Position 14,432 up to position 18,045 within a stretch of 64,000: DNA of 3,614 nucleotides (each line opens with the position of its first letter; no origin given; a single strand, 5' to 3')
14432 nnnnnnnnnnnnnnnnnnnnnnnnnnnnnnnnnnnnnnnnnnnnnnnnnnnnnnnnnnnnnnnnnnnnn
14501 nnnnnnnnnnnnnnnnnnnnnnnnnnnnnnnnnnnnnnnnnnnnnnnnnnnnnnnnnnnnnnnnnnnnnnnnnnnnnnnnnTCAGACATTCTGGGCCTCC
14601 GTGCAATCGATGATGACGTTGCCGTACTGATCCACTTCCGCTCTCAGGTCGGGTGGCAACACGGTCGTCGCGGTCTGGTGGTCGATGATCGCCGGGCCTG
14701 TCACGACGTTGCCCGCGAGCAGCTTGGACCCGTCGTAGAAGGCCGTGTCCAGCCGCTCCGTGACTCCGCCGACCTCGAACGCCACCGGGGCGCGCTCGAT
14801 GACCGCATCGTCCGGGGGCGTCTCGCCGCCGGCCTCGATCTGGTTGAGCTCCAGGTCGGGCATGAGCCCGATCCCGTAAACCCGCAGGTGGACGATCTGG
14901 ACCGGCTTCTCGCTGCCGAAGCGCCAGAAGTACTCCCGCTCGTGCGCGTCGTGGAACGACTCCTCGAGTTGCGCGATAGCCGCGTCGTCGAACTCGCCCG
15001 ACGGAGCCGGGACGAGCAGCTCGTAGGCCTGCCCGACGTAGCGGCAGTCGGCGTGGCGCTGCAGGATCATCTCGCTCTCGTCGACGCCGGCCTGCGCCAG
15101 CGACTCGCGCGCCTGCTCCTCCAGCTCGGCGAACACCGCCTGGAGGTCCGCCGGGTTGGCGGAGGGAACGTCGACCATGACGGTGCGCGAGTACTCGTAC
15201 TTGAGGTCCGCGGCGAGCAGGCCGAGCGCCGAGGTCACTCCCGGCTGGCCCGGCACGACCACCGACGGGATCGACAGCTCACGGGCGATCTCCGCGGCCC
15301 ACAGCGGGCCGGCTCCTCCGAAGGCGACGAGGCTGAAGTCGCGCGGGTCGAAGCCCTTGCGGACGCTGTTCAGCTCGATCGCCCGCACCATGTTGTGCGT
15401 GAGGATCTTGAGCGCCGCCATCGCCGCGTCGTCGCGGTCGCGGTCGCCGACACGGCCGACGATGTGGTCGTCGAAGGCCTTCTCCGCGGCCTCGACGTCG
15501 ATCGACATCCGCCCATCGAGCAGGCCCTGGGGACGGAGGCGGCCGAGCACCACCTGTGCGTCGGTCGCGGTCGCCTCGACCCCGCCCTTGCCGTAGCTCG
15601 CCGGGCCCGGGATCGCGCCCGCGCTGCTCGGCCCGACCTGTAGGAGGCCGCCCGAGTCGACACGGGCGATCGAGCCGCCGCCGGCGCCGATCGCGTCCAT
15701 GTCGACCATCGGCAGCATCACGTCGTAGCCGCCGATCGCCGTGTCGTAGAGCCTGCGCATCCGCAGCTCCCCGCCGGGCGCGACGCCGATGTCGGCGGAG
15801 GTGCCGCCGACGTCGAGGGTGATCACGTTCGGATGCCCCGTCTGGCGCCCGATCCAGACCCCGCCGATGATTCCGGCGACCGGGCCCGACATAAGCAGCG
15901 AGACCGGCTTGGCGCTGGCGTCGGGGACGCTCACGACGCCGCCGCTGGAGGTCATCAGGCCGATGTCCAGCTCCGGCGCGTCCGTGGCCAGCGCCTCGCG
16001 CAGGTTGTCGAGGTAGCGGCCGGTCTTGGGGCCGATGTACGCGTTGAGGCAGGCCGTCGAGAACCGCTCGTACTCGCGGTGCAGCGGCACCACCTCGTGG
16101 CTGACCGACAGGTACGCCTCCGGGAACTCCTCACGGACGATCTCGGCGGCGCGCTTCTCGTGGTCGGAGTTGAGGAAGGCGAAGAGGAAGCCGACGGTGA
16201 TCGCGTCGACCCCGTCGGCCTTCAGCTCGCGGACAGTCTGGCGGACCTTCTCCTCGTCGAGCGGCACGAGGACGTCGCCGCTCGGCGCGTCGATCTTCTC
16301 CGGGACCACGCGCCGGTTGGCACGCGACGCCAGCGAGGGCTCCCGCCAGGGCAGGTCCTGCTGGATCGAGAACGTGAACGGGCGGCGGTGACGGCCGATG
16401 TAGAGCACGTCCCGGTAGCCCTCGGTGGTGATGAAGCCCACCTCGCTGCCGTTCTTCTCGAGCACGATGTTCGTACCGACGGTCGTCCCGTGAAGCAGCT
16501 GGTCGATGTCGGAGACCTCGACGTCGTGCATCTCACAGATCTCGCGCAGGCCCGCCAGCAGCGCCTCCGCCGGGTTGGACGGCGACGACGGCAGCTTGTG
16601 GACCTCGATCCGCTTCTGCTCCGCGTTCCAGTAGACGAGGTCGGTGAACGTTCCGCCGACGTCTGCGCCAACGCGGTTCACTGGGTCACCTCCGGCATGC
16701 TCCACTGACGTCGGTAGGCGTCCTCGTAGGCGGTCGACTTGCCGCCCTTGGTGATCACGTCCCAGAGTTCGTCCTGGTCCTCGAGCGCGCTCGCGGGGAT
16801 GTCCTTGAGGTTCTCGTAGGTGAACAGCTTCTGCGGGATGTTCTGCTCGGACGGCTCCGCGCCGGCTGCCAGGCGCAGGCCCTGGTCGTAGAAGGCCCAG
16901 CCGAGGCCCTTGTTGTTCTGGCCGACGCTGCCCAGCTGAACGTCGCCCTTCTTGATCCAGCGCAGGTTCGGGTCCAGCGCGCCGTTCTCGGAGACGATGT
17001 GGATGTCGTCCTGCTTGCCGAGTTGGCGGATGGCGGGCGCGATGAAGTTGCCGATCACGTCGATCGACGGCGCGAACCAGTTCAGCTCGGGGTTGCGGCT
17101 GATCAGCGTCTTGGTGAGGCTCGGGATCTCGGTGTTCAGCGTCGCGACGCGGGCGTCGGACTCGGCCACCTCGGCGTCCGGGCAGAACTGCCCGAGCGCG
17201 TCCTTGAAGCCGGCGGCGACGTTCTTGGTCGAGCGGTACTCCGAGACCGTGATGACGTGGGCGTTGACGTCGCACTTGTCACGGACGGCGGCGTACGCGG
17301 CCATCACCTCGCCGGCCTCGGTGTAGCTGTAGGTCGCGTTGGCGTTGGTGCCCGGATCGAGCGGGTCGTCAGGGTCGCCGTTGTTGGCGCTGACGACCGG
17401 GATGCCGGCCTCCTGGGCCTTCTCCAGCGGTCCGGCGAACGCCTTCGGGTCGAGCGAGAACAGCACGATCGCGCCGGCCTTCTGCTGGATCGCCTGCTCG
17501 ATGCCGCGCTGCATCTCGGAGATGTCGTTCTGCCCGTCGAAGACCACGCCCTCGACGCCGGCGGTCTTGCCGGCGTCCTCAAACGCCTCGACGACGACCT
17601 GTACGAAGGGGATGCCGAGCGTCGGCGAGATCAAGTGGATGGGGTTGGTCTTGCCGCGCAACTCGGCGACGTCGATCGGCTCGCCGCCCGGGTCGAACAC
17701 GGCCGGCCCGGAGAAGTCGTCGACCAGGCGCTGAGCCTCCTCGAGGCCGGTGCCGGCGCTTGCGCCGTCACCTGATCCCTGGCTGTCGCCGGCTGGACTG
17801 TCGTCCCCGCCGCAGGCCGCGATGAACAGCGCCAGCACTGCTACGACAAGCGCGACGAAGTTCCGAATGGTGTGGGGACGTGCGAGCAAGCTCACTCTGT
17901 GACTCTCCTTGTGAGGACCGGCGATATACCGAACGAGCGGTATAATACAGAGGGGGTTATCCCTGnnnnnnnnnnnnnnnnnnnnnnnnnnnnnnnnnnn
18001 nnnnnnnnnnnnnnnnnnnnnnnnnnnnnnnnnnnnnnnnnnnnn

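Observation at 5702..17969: Nine-gene translationally coupled operon placing a hydantoinase/oxoprolinase A-B pair inside an ABC importer, followed by a CoA-activation and beta-oxidation-like module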

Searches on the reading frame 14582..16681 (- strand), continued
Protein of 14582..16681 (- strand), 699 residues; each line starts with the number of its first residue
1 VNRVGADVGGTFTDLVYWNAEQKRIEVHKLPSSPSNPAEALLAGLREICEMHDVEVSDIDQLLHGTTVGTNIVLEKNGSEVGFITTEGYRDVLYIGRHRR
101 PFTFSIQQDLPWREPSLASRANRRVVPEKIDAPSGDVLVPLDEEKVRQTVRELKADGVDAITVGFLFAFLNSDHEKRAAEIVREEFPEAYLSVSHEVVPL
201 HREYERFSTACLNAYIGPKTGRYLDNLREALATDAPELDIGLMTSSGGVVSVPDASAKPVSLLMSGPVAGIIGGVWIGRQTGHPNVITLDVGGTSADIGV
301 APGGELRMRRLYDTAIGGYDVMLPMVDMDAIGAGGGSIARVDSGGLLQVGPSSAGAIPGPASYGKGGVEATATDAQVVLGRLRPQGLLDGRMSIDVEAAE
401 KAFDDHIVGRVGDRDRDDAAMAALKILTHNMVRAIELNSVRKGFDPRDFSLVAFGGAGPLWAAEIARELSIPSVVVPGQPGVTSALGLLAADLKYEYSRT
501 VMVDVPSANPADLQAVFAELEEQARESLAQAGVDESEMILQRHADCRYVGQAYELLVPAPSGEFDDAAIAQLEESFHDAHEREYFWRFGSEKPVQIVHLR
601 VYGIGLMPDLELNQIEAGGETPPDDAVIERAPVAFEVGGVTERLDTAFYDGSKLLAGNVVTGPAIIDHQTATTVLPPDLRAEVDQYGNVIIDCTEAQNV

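Call 16: search_solved_structures(query=window:14582-16681:-, max_evalue=0.00001)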
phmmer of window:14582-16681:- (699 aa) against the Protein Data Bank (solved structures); distinct sequences matched with E-value up to 0.00001: 6.
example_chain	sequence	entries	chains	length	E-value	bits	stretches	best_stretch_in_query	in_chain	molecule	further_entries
7hk5_A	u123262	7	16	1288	7.3e-218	728.6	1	1-694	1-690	N-methylhydantoinase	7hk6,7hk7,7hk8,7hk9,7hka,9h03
6yra_A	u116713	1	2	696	2.1e-100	340.5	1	3-685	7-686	5-oxoprolinase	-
5l9w_B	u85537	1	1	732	2.1e-81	277.7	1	2-694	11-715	Acetophenone carboxylase gamma subunit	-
5svb_B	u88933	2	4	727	3.1e-67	230.8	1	4-680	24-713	Acetone carboxylase beta subunit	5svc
5m45_B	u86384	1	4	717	1e-66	229.2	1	4-680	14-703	Acetone carboxylase beta subunit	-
5l9w_b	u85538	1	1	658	1e-45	159.7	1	3-529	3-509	Acetophenone carboxylase alpha subunit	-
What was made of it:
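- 14582..16681 (-): HyuA, the ATP-binding subunit of a hydantoinase/oxoprolinase-family enzyme (699 aa). It scores 728.6 bits to the solved N-methylhydantoinase 7hk5_A, 340 to caprolactamase 6yra_A and 231 to acetone carboxylase beta (call 16).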

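Call 20: find_related_loci(query=window:14582-16681:-, collection=genome_contigs, flank=10000)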
Query window:14582-16681:- (699 aa) in genome_contigs; peptide patterns used: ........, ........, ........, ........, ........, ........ (x = any residue, [..] = any of these).
47 stretches matched a pattern; 6 encode a relative of the query (tblastn E <= 1e-3); 6 distinct loci.
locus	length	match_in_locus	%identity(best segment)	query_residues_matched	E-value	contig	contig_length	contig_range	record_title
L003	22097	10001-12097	96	1-699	0e+0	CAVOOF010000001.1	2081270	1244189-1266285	MAG: uncultured Solirubrobacterales bacterium isolate MFD10113.bin.2.30 genome assembly, contig: contig_1650, whole geno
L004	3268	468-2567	79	1-698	0e+0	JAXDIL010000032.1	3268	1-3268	MAG: Thermoleophilaceae bacterium isolate BP_547 scaffold_326929, whole genome shotgun sequence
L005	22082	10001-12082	64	1-696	0e+0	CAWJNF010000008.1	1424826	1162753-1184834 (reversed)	MAG: uncultured Thermoleophilia bacterium isolate MFD02840.bin.1.236 genome assembly, contig: contig_9057, whole genome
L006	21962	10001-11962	38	1-692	6e-126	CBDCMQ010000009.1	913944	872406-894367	MAG: Dehalococcoidia bacterium isolate e9298f53-4b37-40c5-988f-b05c06d90141 genome assembly, contig: contig_9, whole gen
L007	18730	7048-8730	36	4-584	2e-98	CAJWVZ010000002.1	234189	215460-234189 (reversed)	MAG TPA_asm: uncultured Gammaproteobacteria bacterium isolate ERR598965_bin.142_MetaBAT_v2.12.1_MAG genome assembly, con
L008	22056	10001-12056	43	11-697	2e-84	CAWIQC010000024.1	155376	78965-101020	MAG: uncultured Thermoleophilia bacterium isolate MFD05454.bin.2.105 genome assembly, contig: contig_60101, whole genome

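Call 64: find_encoding_contigs(protein=P0015, flank=8000, max_places=1)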
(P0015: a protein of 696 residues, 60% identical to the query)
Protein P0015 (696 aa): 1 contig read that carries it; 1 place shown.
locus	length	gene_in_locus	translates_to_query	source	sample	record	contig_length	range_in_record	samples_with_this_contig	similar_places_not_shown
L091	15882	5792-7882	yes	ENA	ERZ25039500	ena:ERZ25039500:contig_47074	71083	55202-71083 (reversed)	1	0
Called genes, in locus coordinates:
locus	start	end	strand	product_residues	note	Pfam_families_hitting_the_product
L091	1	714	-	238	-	?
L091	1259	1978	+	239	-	PF00392:GntR, PF07729:FCD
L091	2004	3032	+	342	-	PF08240:ADH_N, PF00107:ADH_zinc_N, PF13602:ADH_zinc_N_2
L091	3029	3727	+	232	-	PF00857:Isochorismatase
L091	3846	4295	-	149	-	PF01590:GAF, PF13185:GAF_2 (weak)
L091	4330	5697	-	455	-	PF01979:Amidohydro_1, PF07969:Amidohydro_3 (weak)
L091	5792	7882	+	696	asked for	PF05378:Hydant_A_N, PF01968:Hydantoinase_A, PF19278:Hydant_A_C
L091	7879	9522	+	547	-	PF02538:Hydantoinase_B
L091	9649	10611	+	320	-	PF00682:HMGL-like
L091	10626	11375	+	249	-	PF01177:Asp_Glu_race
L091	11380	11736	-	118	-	PF01425:Amidase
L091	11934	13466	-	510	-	PF07729:FCD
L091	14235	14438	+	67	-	-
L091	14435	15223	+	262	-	PF02515:CoA_transf_3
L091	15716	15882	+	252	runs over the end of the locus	PF01522:Polysacc_deac_1 (weak)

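Call 65: find_encoding_contigs(protein=P0047, flank=8000, max_places=1)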
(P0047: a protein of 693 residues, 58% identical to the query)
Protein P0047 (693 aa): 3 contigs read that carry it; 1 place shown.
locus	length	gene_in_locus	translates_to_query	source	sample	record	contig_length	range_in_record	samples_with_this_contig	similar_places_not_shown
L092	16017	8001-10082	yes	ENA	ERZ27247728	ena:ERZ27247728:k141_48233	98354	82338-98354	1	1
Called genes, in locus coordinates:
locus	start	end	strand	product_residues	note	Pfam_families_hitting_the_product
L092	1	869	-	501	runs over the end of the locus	PF00171:Aldedh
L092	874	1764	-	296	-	PF01522:Polysacc_deac_1, PF10096:DUF2334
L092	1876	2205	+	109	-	-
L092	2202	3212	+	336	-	PF02492:cobW, PF07683:CobW_C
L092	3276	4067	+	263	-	PF00106:adh_short, PF08659:KR, PF13561:adh_short_C2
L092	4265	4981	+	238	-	PF00392:GntR, PF07729:FCD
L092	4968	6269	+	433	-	PF02515:CoA_transf_3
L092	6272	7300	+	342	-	PF08240:ADH_N, PF00107:ADH_zinc_N, PF13602:ADH_zinc_N_2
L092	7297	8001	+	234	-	PF00857:Isochorismatase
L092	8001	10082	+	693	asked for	PF05378:Hydant_A_N, PF01968:Hydantoinase_A, PF19278:Hydant_A_C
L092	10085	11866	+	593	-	PF02538:Hydantoinase_B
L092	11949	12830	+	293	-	PF00682:HMGL-like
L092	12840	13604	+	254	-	PF01177:Asp_Glu_race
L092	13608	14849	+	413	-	PF00083:Sugar_tr, PF05977:MFS_3 (weak), PF07690:MFS_1, PF12832:MFS_1_like (faint)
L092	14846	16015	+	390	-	?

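Call 66: find_encoding_contigs(protein=P0053, flank=8000, max_places=1)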
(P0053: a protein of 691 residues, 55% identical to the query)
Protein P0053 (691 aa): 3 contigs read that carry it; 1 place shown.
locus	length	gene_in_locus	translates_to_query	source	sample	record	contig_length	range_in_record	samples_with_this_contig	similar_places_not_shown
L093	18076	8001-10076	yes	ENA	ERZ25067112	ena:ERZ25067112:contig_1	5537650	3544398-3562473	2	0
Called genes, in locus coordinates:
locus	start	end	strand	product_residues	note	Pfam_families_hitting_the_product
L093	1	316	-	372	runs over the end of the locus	-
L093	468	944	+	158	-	PF07883:Cupin_2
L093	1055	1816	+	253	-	PF00378:ECH_1, PF16113:ECH_2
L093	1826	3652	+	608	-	PF02463:SMC_N (faint), PF13476:AAA_23 (faint), PF13555:AAA_29 (faint), PF00005:ABC_tran, PF13304:AAA_21 (weak), PF12848:ABC_tran_Xtn (weak), PF00005:ABC_tran, PF16326:ABC_tran_CTD, +7 more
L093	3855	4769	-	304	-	PF00561:Abhydrolase_1, PF12146:Hydrolase_4, PF12697:Abhydrolase_6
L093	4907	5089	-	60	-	PF06902:Fer4_19, PF13370:Fer4_13 (weak)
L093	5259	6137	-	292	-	PF03328:HpcH_HpaI, PF15617:C-C_Bond_Lyase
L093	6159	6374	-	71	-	PF10049:DUF2283 (weak)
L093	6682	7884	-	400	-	PF02515:CoA_transf_3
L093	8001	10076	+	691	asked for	PF05378:Hydant_A_N, PF01968:Hydantoinase_A, PF19278:Hydant_A_C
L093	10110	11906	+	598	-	PF02538:Hydantoinase_B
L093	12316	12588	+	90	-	PF18480:DUF5615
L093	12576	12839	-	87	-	-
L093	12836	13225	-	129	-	PF05168:HEPN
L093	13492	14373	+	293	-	PF01522:Polysacc_deac_1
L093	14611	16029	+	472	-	PF07969:Amidohydro_3 (faint), PF01979:Amidohydro_1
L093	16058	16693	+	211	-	PF00857:Isochorismatase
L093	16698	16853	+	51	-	-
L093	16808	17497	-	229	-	PF01209:Ubie_methyltran, PF13489:Methyltransf_23 (weak), PF01135:PCMT (weak), PF08704:GCD14 (weak), PF13847:Methyltransf_31, PF08241:Methyltransf_11, PF08242:Methyltransf_12, PF13649:Methyltransf_25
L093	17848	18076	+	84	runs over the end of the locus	-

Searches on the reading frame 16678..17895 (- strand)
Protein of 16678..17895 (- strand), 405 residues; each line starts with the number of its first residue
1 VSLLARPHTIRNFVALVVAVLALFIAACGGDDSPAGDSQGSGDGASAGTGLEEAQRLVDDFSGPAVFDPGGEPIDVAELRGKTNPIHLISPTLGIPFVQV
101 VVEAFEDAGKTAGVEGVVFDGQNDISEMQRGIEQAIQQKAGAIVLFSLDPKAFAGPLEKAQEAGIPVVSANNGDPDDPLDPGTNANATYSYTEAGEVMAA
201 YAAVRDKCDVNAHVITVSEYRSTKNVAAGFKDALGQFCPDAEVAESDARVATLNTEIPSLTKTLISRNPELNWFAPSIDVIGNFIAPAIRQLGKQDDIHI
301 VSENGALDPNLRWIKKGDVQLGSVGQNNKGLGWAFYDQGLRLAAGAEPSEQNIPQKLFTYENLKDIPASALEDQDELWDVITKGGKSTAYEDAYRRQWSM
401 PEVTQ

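Call 4: search_protein_families(library=pfam, proteins=[window:16678-17895:-])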
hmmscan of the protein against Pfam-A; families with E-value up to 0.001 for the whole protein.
window:16678-17895:- (405 aa): 3 families
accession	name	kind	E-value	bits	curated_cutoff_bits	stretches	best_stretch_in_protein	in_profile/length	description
PF13407.12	Peripla_BP_4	-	2.9e-32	112.7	35.1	1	88-346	3-257/258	Periplasmic binding protein domain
PF00532.27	Peripla_BP_1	-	3e-06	27.4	22.2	1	86-247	4-163/281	Periplasmic binding proteins and sugar binding domain of LacI family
PF13458.12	Peripla_BP_6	-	2e-05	24.9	31.7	1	98-293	22-214/343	Periplasmic binding protein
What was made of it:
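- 16678..17895 (-): Substrate-binding lipoprotein (405 aa), Peripla_BP_4 (ribose-binding-protein type). PF13407 at 112.7 bits (call 4).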

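Call 5: search_protein_families(library=ncbifam, proteins=[window:16678-17895:-])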
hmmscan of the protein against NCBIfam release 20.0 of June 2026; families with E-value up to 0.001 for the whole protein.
window:16678-17895:- (405 aa): 5 families
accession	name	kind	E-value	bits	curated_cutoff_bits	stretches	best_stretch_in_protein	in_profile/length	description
NF052284.1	rhzpin_SBP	equivalog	5.7e-07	29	420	1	99-233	17-155/289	rhizopine catabolism ABC transporter substrate-binding protein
TIGR02637.1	RhaS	equivalog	0.00011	21.5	342.25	1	86-171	1-88/302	rhamnose ABC transporter substrate-binding protein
TIGR02955.1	TMAO_TorT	equivalog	0.00028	20.2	310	1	112-303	28-216/295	TMAO reductase system periplasmic protein TorT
NF007254.0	PRK09701.1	equivalog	0.0005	19.3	335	0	89-355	30-295/311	D-allose transporter substrate-binding protein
NF040907.2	ChvE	equivalog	0.00056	19.2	460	1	118-169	33-84/324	multiple monosaccharide ABC transporter substrate-binding protein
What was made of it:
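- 16678..17895 (-): All sugar-specific NCBIfam equivalogs score far below their cut-offs (best 29 bits against 420, call 5).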

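Call 15: search_solved_structures(query=window:16678-17895:-, max_evalue=0.00001)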
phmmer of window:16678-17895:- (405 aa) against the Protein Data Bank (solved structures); distinct sequences matched with E-value up to 0.00001: 9.
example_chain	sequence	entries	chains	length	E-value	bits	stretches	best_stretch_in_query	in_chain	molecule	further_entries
3g1w_A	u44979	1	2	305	4e-09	39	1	93-302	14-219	Sugar ABC transporter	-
2qvc_A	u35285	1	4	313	2.1e-08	36.6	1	96-332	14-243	Sugar ABC transporter, periplasmic sugar-binding protein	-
2h3h_A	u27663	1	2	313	2.3e-08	36.5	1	96-332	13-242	Sugar ABC transporter, periplasmic sugar-binding protein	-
3c6q_B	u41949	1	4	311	3.9e-08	35.7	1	96-332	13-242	Sugar ABC transporter, periplasmic sugar-binding protein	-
2ioy_A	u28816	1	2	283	1.3e-07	34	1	86-332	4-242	Periplasmic sugar-binding protein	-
7x0g_A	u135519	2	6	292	7.1e-07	31.6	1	87-332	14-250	CbpA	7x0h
2fn9_A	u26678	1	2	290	1e-06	31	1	88-326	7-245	ribose ABC transporter, periplasmic ribose-binding protein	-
2fn8_A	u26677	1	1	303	1.8e-06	30.2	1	88-331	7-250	ribose ABC transporter, periplasmic ribose-binding protein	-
6sw4_A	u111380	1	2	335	6.6e-06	28.4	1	76-242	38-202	Arabinose binding protein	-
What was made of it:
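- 16678..17895 (-): The best PDB match is only E = 4e-9 (call 15).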

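Call 42: find_homologous_proteins(query=window:16678-17895:-, max_evalue=1e-20)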
Query window:16678-17895:- (405 aa): 5 proteins with E <= 1e-20 among 8000 candidates.
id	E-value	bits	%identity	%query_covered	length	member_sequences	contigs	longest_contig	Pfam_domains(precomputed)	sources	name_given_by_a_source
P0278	2.0e-248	842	92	100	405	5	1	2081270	PF00532.28,PF13407.13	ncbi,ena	-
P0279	5.3e-244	827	91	100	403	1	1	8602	PF00532.28,PF13407.13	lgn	-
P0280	1.4e-218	743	82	100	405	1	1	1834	PF13407.13,PF13458.13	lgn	-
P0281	2.0e-186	638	72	97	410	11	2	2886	PF13407.13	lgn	-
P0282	1.1e-84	303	65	54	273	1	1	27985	PF13407.13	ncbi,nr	ncbi:MAG: ribose transport system substrate-binding protein [Thermoleophilaceae bacterium]|nr:ribose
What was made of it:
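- Closest known: Ribose/xylose/arabinose-type CUT2 ABC importers. Different: The binding protein has almost no relatives outside this operon family (call 42).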

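Call 43: find_encoding_contigs(protein=P0282, flank=10000, max_places=2)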
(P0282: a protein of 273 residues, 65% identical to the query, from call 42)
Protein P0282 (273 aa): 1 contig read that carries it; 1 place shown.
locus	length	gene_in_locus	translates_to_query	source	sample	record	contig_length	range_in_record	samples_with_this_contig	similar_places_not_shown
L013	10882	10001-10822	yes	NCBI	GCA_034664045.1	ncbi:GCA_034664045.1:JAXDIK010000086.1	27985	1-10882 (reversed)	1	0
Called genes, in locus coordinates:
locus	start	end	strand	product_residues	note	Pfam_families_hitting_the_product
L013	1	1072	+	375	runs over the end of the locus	PF02608:Bmp, PF13407:Peripla_BP_4 (faint)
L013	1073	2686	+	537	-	PF00005:ABC_tran, PF13304:AAA_21 (faint), PF00005:ABC_tran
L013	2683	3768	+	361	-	PF02653:BPD_transp_2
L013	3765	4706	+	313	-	PF02653:BPD_transp_2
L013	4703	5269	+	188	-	PF06240:COXG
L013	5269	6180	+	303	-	PF01522:Polysacc_deac_1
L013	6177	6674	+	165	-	PF01590:GAF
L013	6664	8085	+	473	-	PF01979:Amidohydro_1, PF07969:Amidohydro_3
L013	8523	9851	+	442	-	PF00083:Sugar_tr (weak), PF06609:TRI12 (weak), PF07690:MFS_1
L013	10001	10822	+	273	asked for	PF13407:Peripla_BP_4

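Call 44: find_encoding_contigs(protein=P0279, flank=10000, max_places=2)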
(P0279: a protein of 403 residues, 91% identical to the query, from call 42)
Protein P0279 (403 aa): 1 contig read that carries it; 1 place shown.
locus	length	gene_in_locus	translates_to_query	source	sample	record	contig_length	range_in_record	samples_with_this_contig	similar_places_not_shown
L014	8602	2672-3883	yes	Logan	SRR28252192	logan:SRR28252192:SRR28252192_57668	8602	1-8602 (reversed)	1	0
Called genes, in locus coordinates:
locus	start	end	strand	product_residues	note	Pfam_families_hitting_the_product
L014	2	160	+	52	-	?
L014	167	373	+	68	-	-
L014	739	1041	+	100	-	PF10041:DUF2277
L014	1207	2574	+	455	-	PF00083:Sugar_tr, PF07690:MFS_1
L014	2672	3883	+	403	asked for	PF00532:Peripla_BP_1 (weak), PF13407:Peripla_BP_4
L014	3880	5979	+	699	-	PF05378:Hydant_A_N, PF01968:Hydantoinase_A, PF19278:Hydant_A_C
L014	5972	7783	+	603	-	PF02538:Hydantoinase_B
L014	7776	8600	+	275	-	?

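Call 45: find_encoding_contigs(protein=P0281, flank=10000, max_places=2)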
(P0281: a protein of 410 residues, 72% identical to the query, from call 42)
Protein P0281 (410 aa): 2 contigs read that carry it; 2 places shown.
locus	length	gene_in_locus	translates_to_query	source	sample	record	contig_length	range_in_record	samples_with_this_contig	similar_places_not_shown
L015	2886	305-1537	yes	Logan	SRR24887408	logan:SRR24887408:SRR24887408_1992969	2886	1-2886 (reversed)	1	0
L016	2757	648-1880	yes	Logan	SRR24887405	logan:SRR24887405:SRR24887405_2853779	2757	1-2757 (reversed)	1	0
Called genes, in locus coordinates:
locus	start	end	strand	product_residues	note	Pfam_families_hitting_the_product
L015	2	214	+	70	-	?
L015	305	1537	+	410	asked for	PF13407:Peripla_BP_4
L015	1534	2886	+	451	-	?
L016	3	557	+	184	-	?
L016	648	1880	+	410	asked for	PF13407:Peripla_BP_4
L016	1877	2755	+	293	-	?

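Call 70: predict_structure(alignment_id=A3)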
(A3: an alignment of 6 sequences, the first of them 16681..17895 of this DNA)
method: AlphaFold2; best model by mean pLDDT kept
length: 405 residues; sequences in the alignment: 6
mean_pLDDT: 33.3   pTM: 0.22
mean pLDDT of the five models: 33.3, 31.6, 31.5, 31.3, 30.0
residues with pLDDT >= 90: 0; 70-90: 0; 50-70: 2; < 50: 403
segments of 3 or more residues with pLDDT < 50: 1-378, 381-405
pLDDT, mean of each block of 10 residues (from residue 1): 37 45 34 27 29 39 26 32 34 28 37 35 40 39 32 37 35 28 23 29 30 24 34 41 37 33 25 26 30 27 24 24 29 42 37 37 46 46 40 37 27
secondary structure, 60 per line:
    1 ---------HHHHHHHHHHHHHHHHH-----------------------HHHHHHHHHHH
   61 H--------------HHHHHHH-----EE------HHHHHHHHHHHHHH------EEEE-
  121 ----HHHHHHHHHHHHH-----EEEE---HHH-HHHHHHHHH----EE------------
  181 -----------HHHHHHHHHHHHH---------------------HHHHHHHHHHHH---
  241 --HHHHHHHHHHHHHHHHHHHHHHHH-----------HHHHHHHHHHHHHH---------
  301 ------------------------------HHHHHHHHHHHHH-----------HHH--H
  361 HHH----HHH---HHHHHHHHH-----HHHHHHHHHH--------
elements in order: H10-26 H50-61 H76-82 H96-109 E116-119 H125-137 E143-146 H154-162 H192-204 H226-237 H243-266 H278-291 H331-343 H360-363 H374-382 H388-397
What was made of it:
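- Tried and rejected: The AF2 model, built from a 6-sequence alignment, failed (mean pLDDT 33, call 70).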
